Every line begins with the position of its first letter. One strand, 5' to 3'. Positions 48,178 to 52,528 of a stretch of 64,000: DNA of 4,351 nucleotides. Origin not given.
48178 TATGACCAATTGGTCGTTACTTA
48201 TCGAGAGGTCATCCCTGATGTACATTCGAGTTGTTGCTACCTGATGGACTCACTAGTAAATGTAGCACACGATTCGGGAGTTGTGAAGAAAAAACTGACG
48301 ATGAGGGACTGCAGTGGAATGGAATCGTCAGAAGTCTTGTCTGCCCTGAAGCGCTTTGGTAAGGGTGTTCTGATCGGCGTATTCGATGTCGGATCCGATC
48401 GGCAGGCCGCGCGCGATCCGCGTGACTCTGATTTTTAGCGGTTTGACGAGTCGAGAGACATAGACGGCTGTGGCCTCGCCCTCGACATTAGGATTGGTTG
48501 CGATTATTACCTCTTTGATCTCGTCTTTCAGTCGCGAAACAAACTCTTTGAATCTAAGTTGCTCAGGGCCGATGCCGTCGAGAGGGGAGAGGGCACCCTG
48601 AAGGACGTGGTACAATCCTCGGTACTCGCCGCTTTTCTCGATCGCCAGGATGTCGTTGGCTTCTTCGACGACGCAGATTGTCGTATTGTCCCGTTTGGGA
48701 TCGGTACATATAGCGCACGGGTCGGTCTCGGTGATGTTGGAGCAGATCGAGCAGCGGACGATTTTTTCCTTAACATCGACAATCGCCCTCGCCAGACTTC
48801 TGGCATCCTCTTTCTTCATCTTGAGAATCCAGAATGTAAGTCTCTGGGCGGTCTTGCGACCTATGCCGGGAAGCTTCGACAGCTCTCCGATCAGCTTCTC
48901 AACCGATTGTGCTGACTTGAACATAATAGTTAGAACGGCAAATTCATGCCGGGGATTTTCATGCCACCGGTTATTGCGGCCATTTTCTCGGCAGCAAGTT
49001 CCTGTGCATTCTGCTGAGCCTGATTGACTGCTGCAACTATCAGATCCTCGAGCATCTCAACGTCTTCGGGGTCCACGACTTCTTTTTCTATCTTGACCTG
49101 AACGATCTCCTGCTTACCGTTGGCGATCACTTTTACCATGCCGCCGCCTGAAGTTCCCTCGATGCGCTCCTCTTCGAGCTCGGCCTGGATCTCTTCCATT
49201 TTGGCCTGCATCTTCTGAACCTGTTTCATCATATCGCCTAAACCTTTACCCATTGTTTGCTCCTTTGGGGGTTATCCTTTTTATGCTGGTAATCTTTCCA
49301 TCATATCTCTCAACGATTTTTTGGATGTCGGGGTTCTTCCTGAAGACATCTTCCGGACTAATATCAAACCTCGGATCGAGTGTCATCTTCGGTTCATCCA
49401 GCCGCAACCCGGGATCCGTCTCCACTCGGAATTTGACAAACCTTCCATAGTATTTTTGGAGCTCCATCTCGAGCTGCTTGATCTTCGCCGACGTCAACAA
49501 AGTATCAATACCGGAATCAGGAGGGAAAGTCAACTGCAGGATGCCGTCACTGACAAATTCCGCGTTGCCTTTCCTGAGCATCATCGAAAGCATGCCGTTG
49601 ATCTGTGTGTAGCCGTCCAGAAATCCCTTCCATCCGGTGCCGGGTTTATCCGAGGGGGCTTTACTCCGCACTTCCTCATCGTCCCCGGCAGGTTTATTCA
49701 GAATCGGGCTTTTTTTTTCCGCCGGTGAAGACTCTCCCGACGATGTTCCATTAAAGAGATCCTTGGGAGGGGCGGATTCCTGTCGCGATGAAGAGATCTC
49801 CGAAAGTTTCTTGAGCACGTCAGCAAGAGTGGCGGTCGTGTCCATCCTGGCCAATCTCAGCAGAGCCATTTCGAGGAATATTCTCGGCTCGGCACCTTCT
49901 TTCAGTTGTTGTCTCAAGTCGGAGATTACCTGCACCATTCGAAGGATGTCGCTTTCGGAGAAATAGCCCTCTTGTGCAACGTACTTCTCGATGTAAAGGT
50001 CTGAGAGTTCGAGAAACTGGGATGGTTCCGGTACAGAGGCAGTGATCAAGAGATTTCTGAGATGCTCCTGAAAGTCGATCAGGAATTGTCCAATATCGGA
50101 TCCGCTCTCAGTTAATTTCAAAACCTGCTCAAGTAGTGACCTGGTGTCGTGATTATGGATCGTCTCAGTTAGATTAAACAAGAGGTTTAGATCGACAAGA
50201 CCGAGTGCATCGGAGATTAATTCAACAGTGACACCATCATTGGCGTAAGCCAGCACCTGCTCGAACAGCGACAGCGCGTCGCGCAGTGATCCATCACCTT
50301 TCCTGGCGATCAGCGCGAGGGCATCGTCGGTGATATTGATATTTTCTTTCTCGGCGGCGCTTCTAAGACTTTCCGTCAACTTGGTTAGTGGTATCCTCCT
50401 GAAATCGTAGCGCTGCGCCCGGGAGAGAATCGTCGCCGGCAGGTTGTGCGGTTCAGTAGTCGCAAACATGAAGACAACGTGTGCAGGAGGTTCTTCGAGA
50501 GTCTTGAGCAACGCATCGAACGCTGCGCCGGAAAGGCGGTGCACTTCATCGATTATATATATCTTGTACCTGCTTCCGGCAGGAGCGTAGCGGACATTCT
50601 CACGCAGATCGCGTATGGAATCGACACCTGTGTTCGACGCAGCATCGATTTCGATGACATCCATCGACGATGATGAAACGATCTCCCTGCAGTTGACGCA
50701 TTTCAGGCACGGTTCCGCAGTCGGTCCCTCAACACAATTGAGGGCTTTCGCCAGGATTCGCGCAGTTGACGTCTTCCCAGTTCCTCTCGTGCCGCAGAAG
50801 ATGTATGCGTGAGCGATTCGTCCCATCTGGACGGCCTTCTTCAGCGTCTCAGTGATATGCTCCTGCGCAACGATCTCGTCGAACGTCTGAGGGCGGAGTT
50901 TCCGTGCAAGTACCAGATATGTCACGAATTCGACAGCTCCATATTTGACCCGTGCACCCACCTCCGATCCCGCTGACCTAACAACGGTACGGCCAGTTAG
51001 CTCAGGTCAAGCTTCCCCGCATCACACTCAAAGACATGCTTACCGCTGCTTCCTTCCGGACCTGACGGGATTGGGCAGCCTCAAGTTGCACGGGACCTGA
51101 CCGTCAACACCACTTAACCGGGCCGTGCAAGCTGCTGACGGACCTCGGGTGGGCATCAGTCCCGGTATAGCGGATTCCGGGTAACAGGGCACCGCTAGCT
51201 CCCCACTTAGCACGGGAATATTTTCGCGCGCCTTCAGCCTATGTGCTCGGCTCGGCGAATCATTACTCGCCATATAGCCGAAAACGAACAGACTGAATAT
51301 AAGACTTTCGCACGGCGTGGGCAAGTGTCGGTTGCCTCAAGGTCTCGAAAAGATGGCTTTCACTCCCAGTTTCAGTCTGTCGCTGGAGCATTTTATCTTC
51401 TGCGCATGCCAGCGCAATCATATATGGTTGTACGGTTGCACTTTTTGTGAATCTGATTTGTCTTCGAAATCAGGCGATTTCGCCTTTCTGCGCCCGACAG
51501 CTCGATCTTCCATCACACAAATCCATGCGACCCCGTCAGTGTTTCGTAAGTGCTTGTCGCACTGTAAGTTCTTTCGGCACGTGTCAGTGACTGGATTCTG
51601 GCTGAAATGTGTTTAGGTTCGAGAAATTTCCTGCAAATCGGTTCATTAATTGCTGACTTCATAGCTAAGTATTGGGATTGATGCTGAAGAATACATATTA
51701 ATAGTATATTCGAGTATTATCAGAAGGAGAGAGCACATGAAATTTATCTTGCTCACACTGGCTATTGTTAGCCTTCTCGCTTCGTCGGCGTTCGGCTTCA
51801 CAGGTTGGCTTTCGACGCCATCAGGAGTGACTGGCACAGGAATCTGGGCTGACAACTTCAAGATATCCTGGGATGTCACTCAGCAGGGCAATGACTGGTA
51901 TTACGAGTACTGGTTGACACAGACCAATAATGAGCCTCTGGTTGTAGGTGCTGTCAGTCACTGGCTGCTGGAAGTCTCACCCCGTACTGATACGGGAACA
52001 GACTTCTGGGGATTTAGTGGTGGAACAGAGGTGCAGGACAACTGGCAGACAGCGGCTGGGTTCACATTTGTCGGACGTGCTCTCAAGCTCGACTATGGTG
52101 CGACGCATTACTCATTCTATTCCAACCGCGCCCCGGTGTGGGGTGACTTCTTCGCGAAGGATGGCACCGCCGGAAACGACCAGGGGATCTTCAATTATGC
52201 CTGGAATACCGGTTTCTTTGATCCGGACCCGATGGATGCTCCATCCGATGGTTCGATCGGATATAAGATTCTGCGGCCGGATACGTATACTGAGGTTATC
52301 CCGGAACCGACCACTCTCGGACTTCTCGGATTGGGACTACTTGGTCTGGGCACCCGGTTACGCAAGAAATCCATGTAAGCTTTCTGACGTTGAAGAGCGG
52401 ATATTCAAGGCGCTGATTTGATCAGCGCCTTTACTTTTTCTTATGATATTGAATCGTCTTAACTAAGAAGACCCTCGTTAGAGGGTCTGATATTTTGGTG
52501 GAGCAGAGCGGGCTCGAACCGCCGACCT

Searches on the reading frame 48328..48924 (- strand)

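Call 8: search_protein_families(library=pfam, proteins=[window:48328-48924:-], max_evalue=0.00001)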
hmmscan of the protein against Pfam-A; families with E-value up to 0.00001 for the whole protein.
window:48328-48924:- (198 aa): 5 families
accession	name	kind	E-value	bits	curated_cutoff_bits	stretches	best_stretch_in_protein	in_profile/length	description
PF13662.12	Toprim_4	-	1.4e-26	92.9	25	1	82-171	2-85/85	Toprim domain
PF21176.3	RecR_HhH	-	2.4e-17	62.9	27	1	8-51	1-44/45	RecR, helix-hairpin-helix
PF01751.28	Toprim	-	2.3e-13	50.6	23.1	1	82-169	1-95/96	Toprim domain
PF21175.2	RecR_C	-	9e-12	44.6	22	1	173-196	1-24/24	RecR, C-terminal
PF02132.21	RecR_ZnF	-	4.3e-07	30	22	1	55-75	1-21/21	RecR, Cys4-zinc finger domain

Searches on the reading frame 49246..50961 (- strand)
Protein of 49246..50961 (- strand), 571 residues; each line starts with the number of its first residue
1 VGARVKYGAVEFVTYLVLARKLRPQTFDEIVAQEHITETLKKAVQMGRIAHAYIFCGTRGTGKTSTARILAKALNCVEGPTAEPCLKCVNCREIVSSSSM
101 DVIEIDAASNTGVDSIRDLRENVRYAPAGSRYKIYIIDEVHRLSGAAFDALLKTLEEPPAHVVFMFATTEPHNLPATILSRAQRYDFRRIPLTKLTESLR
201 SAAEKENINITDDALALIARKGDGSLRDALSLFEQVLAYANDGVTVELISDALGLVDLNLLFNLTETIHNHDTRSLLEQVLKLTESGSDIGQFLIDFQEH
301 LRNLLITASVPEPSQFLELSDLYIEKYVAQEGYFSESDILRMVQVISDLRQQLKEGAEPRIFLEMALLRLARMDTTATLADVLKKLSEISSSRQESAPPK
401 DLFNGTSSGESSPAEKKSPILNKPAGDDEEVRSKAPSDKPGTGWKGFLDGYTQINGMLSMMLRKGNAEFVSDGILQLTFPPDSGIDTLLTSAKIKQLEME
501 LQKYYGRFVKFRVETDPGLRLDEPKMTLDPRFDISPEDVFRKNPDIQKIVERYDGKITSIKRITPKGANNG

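Call 9: search_protein_families(library=pfam, proteins=[window:49246-50961:-], max_evalue=0.00001)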
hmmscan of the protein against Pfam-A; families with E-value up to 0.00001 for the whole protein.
window:49246-50961:- (571 aa): 6 families
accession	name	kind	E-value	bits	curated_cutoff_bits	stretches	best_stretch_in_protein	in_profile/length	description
PF13177.12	DNA_pol3_delta2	-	8.1e-42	143.4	27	1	33-189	2-159/161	DNA polymerase III, delta subunit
PF12169.13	DNA_pol3_gamma3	-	1.7e-15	57.5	24.4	1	244-385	1-142/143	DNA polymerase III subunits gamma and tau domain III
PF00004.35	AAA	-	6.2e-13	49.8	21.2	1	54-184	2-125/131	ATPase family associated with various cellular activities (AAA)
PF22608.2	DNAX_ATPase_lid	-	3.2e-12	46.5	27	1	197-241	4-48/49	DNA polymerase III clamp loader subunit, ATPase lid domain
PF05496.18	RuvB_N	-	1.9e-07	31.4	27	0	22-87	1-70/159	Holliday junction DNA helicase RuvB P-loop domain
PF13401.12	AAA_22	-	3.2e-07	31.1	27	1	53-164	8-120/130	AAA domain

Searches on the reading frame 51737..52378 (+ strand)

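Call 9: search_protein_families(library=pfam, proteins=[window:51737-52378:+], max_evalue=0.00001)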
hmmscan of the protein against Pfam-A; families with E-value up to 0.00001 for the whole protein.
window:51737-52378:+ (213 aa): 1 family
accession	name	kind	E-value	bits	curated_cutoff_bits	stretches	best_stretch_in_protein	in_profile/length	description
PF07589.16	PEP-CTERM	-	6.8e-07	29.6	20.7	1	188-210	2-24/24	PEP-CTERM motif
